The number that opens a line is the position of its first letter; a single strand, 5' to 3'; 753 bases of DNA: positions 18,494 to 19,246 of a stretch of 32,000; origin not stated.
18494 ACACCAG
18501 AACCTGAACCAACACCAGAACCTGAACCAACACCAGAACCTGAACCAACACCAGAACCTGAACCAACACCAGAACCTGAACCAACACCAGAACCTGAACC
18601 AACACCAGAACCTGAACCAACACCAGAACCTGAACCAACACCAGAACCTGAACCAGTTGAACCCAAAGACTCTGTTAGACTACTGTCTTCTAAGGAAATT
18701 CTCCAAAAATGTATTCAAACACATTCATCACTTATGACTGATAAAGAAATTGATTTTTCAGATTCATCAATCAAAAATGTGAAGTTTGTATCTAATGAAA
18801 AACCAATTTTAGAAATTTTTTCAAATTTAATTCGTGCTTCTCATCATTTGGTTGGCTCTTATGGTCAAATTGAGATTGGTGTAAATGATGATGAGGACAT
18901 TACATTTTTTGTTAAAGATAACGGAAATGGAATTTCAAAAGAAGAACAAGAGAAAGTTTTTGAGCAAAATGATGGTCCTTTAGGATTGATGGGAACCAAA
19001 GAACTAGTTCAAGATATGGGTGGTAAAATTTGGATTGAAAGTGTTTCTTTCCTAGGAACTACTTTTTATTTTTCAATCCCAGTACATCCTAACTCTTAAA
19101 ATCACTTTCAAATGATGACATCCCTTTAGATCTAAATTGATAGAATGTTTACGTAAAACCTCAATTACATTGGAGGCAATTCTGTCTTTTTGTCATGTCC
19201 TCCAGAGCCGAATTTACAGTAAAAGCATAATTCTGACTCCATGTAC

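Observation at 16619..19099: Sensor with PBP ectodomain and GHKL ATPase domain, but the DHp/H-box replaced by a 138-residue (TPEPEP)23 rod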

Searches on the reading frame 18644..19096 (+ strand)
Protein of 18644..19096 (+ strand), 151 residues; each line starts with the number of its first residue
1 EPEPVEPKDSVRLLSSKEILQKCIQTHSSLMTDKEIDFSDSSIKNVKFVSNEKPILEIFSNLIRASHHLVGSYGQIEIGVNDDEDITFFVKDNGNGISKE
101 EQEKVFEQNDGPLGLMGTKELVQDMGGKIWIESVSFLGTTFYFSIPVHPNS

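Call 12: find_homologous_proteins(query=window:18644-19096:+, max_evalue=0.001)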
Query window:18644-19096:+ (151 aa): 10 proteins with E <= 0.001 among 39 candidates.
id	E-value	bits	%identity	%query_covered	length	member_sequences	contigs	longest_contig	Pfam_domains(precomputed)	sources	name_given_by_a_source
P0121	5.3e-38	148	61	77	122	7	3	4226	PF02518.32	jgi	jgi:signal transduction histidine kinase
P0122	1.9e-34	137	47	97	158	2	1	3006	PF02518.32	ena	-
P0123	7.0e-31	125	54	77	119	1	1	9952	PF02518.32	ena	-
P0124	5.2e-30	122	47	88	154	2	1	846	PF13581.13,PF02518.32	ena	-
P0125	1.8e-22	98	53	58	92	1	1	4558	PF02518.32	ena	-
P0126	4.3e-14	71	36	92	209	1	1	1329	PF02518.32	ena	-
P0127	7.6e-14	70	36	85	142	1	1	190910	PF02518.32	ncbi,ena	-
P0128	9.8e-13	66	36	85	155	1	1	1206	PF02518.32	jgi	jgi:signal transduction histidine kinase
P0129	9.2e-9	53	34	88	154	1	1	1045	PF02518.32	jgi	jgi:signal transduction histidine kinase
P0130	3.8e-4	38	29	88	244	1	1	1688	PF02518.32,PF00512.32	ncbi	ncbi:MAG: sensor histidine kinase [Minisyncoccia bacterium]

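Call 16: find_encoding_contigs(protein=P0122, flank=5000, max_places=3)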
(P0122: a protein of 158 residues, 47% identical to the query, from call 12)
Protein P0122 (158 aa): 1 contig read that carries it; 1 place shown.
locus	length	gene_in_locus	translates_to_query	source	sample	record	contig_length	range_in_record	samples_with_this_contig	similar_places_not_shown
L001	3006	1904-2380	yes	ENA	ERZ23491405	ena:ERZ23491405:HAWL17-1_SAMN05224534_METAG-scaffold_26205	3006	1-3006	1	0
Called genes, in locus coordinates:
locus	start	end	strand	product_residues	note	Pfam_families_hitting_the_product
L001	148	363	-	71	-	-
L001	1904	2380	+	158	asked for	PF02518:HATPase_c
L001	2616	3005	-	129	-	?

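Call 19: find_encoding_contigs(protein=P0127, flank=6000, max_places=2)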
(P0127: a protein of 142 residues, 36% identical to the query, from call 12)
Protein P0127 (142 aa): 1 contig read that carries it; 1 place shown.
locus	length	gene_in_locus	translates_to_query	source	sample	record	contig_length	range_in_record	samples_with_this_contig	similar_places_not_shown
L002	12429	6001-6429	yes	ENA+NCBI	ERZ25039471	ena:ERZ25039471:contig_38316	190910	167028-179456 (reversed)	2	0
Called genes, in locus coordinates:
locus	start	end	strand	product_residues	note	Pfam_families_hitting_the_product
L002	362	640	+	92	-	-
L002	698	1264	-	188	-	PF04744:Monooxygenase_B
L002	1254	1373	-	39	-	-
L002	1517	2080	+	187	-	PF04896:AmoC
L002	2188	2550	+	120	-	-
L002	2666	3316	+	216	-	PF12942:Archaeal_AmoA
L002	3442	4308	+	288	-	PF02086:MethyltransfD12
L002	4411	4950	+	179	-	PF18864:AbiTii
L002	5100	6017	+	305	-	PF00989:PAS, PF13426:PAS_9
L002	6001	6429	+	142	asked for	PF02518:HATPase_c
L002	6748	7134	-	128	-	-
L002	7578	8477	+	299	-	-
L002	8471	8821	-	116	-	PF20364:DUF6659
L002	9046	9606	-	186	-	PF13905:Thioredoxin_8 (faint), PF00578:AhpC-TSA, PF08534:Redoxin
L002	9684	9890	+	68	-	-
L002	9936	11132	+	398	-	-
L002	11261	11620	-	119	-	-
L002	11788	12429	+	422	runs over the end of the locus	-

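Call 20: find_encoding_contigs(protein=P0123, flank=6000, max_places=2)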
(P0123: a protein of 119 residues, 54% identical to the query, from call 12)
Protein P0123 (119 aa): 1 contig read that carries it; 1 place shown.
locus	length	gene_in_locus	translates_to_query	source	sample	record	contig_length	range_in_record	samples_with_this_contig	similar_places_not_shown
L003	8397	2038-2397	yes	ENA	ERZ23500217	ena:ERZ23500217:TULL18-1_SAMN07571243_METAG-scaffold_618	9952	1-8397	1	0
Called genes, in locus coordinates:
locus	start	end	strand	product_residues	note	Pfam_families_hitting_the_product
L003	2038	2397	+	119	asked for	PF02518:HATPase_c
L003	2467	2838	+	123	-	PF20364:DUF6659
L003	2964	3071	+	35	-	-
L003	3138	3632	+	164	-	PF08433:KTI12 (weak), PF13671:AAA_33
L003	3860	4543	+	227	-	PF08271:Zn_Ribbon_TF, PF00382:TFIIB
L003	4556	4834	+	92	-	PF00382:TFIIB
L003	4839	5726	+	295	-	PF00892:EamA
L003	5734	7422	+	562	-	-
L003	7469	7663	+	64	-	-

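Call 21: find_encoding_contigs(protein=P0121, flank=5000, max_places=3)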
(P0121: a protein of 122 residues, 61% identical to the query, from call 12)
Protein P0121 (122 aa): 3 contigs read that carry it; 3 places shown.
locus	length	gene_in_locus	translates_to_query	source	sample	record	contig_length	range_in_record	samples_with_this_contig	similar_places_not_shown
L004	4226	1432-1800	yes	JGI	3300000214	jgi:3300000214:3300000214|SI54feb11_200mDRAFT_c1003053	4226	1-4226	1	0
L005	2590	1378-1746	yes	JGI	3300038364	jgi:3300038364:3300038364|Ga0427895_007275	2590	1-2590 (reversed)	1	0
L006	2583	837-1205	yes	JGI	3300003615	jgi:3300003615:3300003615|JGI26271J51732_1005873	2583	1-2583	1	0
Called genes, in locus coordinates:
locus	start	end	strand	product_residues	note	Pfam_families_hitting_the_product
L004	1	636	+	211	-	?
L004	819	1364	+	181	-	-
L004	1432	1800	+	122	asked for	PF02518:HATPase_c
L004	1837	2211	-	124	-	-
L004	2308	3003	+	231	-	-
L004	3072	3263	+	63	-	-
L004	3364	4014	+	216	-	-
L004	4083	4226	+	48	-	?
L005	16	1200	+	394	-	PF01094:ANF_receptor, PF13458:Peripla_BP_6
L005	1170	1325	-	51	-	-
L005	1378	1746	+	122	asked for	PF02518:HATPase_c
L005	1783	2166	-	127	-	-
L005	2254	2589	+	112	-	?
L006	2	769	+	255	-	?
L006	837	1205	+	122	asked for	PF02518:HATPase_c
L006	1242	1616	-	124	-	-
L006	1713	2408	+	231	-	-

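Call 25: search_solved_structures(query=window:18644-19096:+, max_evalue=0.01, show_alignments=3)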
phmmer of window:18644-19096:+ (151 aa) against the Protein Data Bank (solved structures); distinct sequences matched with E-value up to 0.01: 15.
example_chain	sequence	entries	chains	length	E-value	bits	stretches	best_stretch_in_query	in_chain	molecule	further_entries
3sl2_A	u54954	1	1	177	1.5e-09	41.3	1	54-147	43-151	Sensor histidine kinase yycG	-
5c93_A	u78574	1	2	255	5.6e-07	32.9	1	107-149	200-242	Histidine kinase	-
4u7n_A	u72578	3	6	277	5.8e-07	32.9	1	107-149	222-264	Histidine protein kinase sensor protein | Histidine kinase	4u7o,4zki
8u4x_A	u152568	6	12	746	3.8e-06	30.2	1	17-147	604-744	histidine kinase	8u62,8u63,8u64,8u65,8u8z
6azr_A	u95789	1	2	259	8.7e-05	25.8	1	82-146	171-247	Sensor histidine kinase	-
3a0t_A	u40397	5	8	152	8.7e-05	25.8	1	34-149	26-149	Sensor protein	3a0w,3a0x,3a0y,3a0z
6rh7_A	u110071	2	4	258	9.5e-05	25.7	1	81-146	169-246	Sensor histidine kinase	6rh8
5uht_A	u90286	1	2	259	0.0001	25.6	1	82-146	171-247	Sensor histidine kinase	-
4jas_A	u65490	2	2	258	0.00011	25.5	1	82-146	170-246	Histidine kinase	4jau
3dge_A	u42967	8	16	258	0.00011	25.5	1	81-146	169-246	Sensor protein | Histidine kinase | Sensor histidine kinase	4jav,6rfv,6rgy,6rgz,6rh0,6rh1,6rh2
2c2a_A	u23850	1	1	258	0.00011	25.5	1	81-146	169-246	SENSOR HISTIDINE KINASE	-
6paj_A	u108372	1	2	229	0.00048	23.4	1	58-146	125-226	Sensor protein SrrB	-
8f71_A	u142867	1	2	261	0.001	22.3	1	76-148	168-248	Histidine kinase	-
7z8n_A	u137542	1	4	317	0.0012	22.2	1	75-146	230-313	Histidine kinase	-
9jfj_A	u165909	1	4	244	0.0076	19.5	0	54-148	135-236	Sensor histidine kinase ZraS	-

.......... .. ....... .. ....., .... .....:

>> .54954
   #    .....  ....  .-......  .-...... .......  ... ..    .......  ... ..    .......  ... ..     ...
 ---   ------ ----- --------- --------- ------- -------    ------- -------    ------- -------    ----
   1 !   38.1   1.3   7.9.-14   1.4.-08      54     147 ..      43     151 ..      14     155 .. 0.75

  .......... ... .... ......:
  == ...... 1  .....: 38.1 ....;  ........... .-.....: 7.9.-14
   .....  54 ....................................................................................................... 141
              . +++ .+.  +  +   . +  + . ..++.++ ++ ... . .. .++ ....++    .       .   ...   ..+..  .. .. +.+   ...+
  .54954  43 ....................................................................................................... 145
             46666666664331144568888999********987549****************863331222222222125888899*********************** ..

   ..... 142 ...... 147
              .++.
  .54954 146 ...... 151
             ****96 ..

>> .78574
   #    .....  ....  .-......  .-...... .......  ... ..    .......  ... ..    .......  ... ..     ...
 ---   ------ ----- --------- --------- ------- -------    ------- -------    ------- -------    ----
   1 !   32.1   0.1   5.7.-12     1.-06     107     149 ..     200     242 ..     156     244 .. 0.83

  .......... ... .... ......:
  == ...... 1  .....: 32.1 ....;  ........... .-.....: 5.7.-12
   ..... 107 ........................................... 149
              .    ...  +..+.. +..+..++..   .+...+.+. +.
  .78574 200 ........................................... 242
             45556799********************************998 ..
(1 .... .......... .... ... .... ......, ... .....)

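Call 26: search_protein_representatives(protein=window:18644-19096:+)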
Query: 151 residues. Proteins with E-value up to 0.001 (for the whole library): 26201; up to 1e-10: 161; up to 1e-30: 2. The best 150 are listed.
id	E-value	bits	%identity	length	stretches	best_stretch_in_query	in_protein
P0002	2.7e-70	251.3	80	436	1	4-150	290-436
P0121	1.7e-38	148.2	62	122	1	31-147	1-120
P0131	7.5e-29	116.9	52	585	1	11-146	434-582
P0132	2.7e-28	115.1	50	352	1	10-146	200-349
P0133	2.5e-27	111.9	51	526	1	13-146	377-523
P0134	3.2e-27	111.6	50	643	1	11-147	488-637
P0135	4.9e-27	111.0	53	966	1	13-146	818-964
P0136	3.1e-26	108.4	50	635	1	10-146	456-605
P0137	1.7e-25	106.0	49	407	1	12-146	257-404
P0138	1.3e-18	83.7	44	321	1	11-147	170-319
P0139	2.3e-18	82.9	44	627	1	13-146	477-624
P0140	5.0e-17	78.5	47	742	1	15-147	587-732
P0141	5.9e-17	78.3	43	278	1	11-146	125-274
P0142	6.6e-17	78.1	44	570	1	15-149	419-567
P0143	8.1e-17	77.9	45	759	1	19-146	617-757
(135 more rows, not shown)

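Call 51: predict_structure(alignment_id=A3)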
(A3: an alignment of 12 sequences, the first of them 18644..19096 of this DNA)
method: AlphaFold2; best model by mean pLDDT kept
length: 151 residues; sequences in the alignment: 12
mean_pLDDT: 88.2   pTM: 0.84
mean pLDDT of the five models: 88.2, 87.8, 87.7, 87.1, 86.2
residues with pLDDT >= 90: 108; 70-90: 28; 50-70: 14; < 50: 1
segments of 3 or more residues with pLDDT < 50: none
pLDDT, mean of each block of 10 residues (from residue 1): 57 92 93 92 90 94 94 94 86 93 85 86 94 95 83 38
secondary structure, 60 per line:
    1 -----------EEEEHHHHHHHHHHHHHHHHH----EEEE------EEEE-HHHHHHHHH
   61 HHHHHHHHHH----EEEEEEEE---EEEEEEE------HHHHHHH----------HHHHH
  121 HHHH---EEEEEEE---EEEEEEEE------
elements in order: E12-15 H16-32 E37-40 E47-50 H52-70 E75-82 E86-92 H99-105 H116-124 E128-134 E138-145

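Call 54: fold_search(model_id=the predicted structure, library=pdb)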
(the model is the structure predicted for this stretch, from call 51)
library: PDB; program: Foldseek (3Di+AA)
matches with E <= 10: 867; with E <= 0.001: 354
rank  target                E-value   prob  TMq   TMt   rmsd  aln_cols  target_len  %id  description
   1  9jfj_A                2.3e-13  1.00  0.86  0.57   2.0       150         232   19  Crystal structure of the cytoplasmic domain of ZraS in ADP-bound form (released 2025-03-26)
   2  6rgz_A                4.5e-13  1.00  0.81  0.53   2.5       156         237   20  Revisiting pH-gated conformational switch. Complex HK853-RR468 pH 6.5 (released 2020-02-19)
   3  6rh0_A                4.8e-13  1.00  0.83  0.55   2.1       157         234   20  Revisiting pH-gated conformational switch. Complex HK853-RR468 pH 5.5 (released 2020-02-19)
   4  6rh8_A                5.8e-13  1.00  0.84  0.55   3.0       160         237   19  Revisiting pH-gated conformational switch. Complex HK853 mutant H260A -RR468 mutant D53A pH 5.3 (released 2020-02-19)
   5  6rgy_B                6.5e-13  1.00  0.81  0.53   2.5       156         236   20  Revisiting pH-gated conformational switch. Complex HK853-RR468 pH 7.5 (released 2020-02-19)
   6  5uht_A                9.4e-13  1.00  0.82  0.54   2.4       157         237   20  Structure of the Thermotoga maritima HK853-BeF3-RR468 complex at pH 5.0 (released 2017-12-27)
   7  6rgy_A                1.1e-12  1.00  0.82  0.54   2.1       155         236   21  Revisiting pH-gated conformational switch. Complex HK853-RR468 pH 7.5 (released 2020-02-19)
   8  3dge_A                1.1e-12  1.00  0.84  0.55   2.2       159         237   20  Structure of a histidine kinase-response regulator complex reveals insights into Two-component signaling and a novel c (released 2009-07-07)
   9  6azr_A                1.2e-12  1.00  0.81  0.54   2.5       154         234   21  Crystal structure of the T264A HK853cp-BeF3-RR468 complex (released 2017-12-27)
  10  6rfv_B                1.3e-12  1.00  0.80  0.54   2.5       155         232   21  Revisiting pH-gated conformational switch. Complex HK853-RR468 pH 7 (released 2020-02-19)
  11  9jfj_B                1.9e-12  1.00  0.81  0.55   4.4       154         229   19  Crystal structure of the cytoplasmic domain of ZraS in ADP-bound form (released 2025-03-26)
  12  2c2a                  2.2e-12  1.00  0.81  0.52   2.6       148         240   22  Structure of the entire cytoplasmic portion of a sensor histidine kinase protein (released 2005-11-21)
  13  6rh7_A                2.6e-12  1.00  0.84  0.54   2.1       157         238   20  Revisiting pH-gated conformational switch. Complex HK853 mutant H260A -RR468 mutant D53A pH 7.5 (released 2020-02-19)
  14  6rfv_A                2.6e-12  1.00  0.82  0.54   2.0       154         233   21  Revisiting pH-gated conformational switch. Complex HK853-RR468 pH 7 (released 2020-02-19)
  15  4u7o_A                2.6e-12  1.00  0.80  0.54   2.7       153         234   21  Active histidine kinase bound with ATP (released 2015-09-02)
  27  4q20_A                1.0e-11  1.00  0.83  0.55   2.2       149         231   17  Crystal structure of a C-terminal part of tyrosine kinase (DivL) from Caulobacter crescentus CB15 at 2.50 A resolution (released 2014-04-23)
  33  4q20_B                1.4e-11  1.00  0.82  0.56   2.1       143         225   17  Crystal structure of a C-terminal part of tyrosine kinase (DivL) from Caulobacter crescentus CB15 at 2.50 A resolution (released 2014-04-23)
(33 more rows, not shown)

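Call 64: search_protein_families(library=pfam, proteins=[P0134, P0131], max_evalue=0.01)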
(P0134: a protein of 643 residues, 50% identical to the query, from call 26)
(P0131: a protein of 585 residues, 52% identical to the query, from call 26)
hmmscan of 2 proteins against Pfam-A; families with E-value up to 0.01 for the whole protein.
P0134 (643 aa): 4 families
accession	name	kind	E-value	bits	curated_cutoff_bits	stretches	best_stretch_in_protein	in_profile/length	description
PF02518.31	HATPase_c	-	2.1e-25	89.7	26.4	1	527-637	1-109/111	Histidine kinase-, DNA gyrase B-, and HSP90-like ATPase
PF00512.31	HisKA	-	1.9e-13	50.7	26.9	1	415-482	2-66/66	His Kinase A (phospho-acceptor) domain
PF02743.24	dCache_1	-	8.3e-13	48.9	45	1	35-302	2-238/240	Cache domain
PF00672.30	HAMP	-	1e-09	39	25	1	340-389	3-52/53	HAMP domain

P0131 (585 aa): 6 families
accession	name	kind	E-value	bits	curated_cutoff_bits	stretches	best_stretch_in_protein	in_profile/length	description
PF02518.31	HATPase_c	-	7.2e-28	97.7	26.4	1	474-584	2-110/111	Histidine kinase-, DNA gyrase B-, and HSP90-like ATPase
PF02743.24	dCache_1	-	1e-17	64.9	45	1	50-281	16-237/240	Cache domain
PF00512.31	HisKA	-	7e-12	45.7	26.9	1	361-426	2-64/66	His Kinase A (phospho-acceptor) domain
PF22673.2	MCP-like_PDC_1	-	6.7e-08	33.4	27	1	138-201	49-111/113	Methyl-accepting chemotaxis protein-like, first PDC sensor domain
PF13589.12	HATPase_c_3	-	0.00012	22.5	25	1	483-554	8-82/137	Histidine kinase-, DNA gyrase B-, and HSP90-like ATPase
PF13581.12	HATPase_c_2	-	0.00013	22.4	27.4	1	480-559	38-110/127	Histidine kinase-like ATPase domain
